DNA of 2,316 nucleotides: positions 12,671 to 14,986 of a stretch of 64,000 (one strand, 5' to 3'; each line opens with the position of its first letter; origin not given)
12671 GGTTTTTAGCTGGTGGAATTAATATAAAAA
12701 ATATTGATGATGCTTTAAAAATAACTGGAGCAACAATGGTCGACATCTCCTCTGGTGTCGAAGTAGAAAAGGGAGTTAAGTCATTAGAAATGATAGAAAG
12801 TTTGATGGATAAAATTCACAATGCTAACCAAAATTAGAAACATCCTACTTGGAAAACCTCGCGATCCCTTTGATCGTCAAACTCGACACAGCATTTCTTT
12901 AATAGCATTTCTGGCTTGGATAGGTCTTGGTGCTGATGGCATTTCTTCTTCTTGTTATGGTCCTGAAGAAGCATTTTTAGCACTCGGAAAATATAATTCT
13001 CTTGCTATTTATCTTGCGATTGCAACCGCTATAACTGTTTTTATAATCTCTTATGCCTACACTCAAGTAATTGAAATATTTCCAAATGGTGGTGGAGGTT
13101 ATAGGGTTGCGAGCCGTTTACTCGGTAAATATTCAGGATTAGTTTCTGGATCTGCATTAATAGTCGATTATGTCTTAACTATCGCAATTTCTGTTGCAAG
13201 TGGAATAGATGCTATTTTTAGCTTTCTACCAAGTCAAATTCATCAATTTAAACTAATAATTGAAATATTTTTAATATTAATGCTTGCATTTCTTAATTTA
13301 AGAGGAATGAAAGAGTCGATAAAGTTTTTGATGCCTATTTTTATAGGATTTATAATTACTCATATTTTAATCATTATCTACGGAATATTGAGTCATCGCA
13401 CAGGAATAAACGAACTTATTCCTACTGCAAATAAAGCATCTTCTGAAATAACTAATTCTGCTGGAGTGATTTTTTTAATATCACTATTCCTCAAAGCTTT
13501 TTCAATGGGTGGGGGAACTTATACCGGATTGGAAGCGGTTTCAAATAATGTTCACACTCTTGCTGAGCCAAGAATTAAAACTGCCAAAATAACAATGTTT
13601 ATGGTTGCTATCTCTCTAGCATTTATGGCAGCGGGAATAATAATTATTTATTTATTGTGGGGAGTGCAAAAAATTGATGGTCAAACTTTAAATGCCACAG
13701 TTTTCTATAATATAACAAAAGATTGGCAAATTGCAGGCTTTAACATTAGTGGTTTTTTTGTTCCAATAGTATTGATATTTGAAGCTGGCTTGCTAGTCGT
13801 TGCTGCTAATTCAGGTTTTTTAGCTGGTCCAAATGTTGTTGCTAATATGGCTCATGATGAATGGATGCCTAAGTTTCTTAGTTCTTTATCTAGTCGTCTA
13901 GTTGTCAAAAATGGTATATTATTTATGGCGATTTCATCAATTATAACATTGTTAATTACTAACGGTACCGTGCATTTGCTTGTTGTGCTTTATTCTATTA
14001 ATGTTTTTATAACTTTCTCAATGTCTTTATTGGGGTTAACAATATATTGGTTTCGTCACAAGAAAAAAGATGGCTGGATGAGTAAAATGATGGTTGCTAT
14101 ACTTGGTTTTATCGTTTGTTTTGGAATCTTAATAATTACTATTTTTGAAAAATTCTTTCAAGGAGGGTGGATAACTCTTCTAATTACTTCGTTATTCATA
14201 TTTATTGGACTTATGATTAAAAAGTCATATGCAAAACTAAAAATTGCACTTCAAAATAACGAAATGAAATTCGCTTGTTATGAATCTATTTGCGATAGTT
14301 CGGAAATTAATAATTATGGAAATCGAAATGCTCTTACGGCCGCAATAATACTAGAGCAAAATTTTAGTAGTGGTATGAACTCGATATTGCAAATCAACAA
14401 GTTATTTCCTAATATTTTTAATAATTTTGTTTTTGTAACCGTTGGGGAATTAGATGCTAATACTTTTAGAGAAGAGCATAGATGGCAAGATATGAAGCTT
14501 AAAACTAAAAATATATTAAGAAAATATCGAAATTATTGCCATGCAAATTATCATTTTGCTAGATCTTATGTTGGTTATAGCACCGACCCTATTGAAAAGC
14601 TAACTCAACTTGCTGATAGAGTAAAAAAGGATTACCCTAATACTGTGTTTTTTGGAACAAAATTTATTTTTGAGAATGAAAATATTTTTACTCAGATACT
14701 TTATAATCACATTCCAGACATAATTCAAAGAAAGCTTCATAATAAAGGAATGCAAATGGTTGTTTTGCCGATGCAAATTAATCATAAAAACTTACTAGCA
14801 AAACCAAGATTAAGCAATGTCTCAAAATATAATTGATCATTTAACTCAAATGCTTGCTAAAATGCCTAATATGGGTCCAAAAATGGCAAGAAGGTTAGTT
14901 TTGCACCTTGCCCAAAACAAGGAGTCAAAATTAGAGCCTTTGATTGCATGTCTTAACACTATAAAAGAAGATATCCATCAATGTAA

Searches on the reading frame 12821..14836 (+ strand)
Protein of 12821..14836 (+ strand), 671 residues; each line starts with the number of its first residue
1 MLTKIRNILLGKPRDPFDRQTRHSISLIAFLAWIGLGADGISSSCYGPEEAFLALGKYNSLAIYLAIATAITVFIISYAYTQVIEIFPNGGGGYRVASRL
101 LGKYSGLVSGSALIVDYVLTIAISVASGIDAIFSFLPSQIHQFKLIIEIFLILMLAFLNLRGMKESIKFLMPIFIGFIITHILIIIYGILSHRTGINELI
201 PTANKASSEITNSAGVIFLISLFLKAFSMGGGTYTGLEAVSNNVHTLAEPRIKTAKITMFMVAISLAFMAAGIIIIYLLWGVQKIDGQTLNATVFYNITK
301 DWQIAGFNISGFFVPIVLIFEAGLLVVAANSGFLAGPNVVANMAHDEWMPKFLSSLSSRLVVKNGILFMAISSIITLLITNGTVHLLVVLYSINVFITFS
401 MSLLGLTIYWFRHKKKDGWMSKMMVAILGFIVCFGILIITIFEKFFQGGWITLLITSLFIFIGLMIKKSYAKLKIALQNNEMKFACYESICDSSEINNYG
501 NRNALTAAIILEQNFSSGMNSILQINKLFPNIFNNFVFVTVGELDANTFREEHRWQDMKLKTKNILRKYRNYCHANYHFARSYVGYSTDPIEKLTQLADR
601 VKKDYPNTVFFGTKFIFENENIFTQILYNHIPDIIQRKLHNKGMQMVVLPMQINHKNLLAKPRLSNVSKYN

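Call 53: search_protein_families(library=ncbifam, proteins=[window:12821-14836:+], max_evalue=1e-10)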
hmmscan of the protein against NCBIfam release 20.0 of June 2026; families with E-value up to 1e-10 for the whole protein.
window:12821-14836:+ (671 aa): 0 families

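Call 61: search_protein_families(library=pfam, proteins=[window:12821-14836:+], max_evalue=0.00001)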
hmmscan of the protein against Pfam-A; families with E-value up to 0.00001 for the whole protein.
window:12821-14836:+ (671 aa): 3 families
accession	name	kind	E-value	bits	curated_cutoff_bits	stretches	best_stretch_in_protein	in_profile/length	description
PF13520.12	AA_permease_2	-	1e-23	84.4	27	1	58-444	29-408/427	Amino acid permease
PF00324.27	AA_permease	-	7.5e-10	38.5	24.6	1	62-476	32-466/470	Amino acid permease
PF02705.21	K_trans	-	4.2e-07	29.2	24.8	1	104-484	94-448/454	K+ potassium transporter integral membrane domain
